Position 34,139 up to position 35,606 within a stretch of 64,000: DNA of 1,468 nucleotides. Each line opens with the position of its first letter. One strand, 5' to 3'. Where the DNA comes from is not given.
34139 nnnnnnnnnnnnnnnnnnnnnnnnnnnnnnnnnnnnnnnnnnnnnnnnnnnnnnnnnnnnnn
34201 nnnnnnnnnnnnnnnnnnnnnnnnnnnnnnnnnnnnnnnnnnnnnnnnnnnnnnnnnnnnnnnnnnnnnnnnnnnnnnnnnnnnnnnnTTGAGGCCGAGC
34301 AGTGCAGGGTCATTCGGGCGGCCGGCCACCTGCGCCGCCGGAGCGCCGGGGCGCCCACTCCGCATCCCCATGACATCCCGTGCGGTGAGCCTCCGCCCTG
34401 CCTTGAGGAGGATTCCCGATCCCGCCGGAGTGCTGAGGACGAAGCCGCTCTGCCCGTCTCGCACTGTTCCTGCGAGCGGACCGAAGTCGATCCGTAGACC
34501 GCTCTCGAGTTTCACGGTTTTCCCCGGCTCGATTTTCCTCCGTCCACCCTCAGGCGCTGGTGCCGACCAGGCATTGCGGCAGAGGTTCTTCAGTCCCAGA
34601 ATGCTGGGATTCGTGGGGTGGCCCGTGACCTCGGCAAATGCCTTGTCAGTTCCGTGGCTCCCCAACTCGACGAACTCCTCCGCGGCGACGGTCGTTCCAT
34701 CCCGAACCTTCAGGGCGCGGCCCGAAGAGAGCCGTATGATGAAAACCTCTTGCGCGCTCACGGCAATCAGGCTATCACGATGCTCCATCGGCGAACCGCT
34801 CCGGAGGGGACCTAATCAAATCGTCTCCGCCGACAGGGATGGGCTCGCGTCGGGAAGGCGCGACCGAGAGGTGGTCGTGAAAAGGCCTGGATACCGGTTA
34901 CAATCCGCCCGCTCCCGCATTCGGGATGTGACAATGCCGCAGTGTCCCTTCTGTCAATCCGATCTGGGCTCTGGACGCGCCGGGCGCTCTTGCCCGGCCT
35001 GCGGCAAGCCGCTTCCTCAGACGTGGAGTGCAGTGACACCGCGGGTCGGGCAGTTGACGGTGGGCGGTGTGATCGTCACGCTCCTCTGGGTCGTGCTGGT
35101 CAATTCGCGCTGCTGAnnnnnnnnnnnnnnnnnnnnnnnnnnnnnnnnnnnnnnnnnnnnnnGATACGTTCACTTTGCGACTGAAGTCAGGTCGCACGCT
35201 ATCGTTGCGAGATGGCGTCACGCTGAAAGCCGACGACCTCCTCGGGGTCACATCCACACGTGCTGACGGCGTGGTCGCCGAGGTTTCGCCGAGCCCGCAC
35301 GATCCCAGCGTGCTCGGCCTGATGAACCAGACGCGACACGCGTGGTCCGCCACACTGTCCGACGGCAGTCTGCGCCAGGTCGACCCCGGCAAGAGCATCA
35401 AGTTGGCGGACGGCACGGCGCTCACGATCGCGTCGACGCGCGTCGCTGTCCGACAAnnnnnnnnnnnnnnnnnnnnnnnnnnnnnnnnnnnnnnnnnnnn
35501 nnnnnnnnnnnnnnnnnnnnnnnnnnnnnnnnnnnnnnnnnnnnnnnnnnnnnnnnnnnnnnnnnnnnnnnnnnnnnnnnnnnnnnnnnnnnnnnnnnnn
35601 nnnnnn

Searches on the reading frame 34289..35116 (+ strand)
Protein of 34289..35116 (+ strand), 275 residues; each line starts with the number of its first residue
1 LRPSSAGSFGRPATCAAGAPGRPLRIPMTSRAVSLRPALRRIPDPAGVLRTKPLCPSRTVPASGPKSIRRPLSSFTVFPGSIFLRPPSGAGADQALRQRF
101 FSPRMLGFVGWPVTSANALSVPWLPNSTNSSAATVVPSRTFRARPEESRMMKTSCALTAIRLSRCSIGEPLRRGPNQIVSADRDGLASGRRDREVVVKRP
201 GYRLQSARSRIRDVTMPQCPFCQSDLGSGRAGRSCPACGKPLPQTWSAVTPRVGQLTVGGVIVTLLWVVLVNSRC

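Call 3: search_protein_families(library=pfam, proteins=[window:34289-35116:+], max_evalue=0.01)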
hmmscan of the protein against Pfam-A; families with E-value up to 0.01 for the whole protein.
window:34289-35116:+ (275 aa): 1 family
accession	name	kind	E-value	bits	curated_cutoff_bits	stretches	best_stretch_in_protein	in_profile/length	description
PF18912.6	DZR_2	-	0.0087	16.3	27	0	218-244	23-48/56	Double zinc ribbon domain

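Call 4: search_protein_families(library=ncbifam, proteins=[window:34289-35116:+], max_evalue=0.01)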
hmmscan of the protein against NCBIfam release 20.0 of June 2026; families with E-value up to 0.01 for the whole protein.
window:34289-35116:+ (275 aa): 0 families

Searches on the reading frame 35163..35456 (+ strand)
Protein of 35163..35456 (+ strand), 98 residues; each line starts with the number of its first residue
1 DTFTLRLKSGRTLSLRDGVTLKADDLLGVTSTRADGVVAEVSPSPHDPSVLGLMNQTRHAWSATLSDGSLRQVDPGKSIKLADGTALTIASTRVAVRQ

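Call 61: search_solved_structures(query=A5, max_evalue=10, show_alignments=1)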
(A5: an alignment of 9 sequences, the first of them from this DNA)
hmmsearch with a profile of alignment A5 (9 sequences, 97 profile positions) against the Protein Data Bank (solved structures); distinct sequences matched with E-value up to 10: 0.

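Call 73: search_protein_families(library=pfam, alignment_id=A5, max_evalue=10)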
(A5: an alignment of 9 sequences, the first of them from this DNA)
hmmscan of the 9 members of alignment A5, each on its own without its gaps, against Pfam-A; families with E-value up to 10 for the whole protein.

A. member 1, seq(98 aa): 1 family
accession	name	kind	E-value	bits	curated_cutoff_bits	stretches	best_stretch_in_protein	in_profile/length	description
PF07385.18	Lyx_isomer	-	0.072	12.7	20.8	1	63-91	140-168/222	D-lyxose isomerase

B. families by the number of members that match (of 9 scanned): 4 families
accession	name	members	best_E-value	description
PF14031.13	D-ser_dehydrat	1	0.018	Putative serine dehydratase domain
PF07385.18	Lyx_isomer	1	0.072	D-lyxose isomerase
PF07057.17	TraI_C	1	0.087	DNA helicase TraI, C-terminal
PF14404.11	Strep_pep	1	0.19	Ribosomally synthesized peptide in Streptomyces species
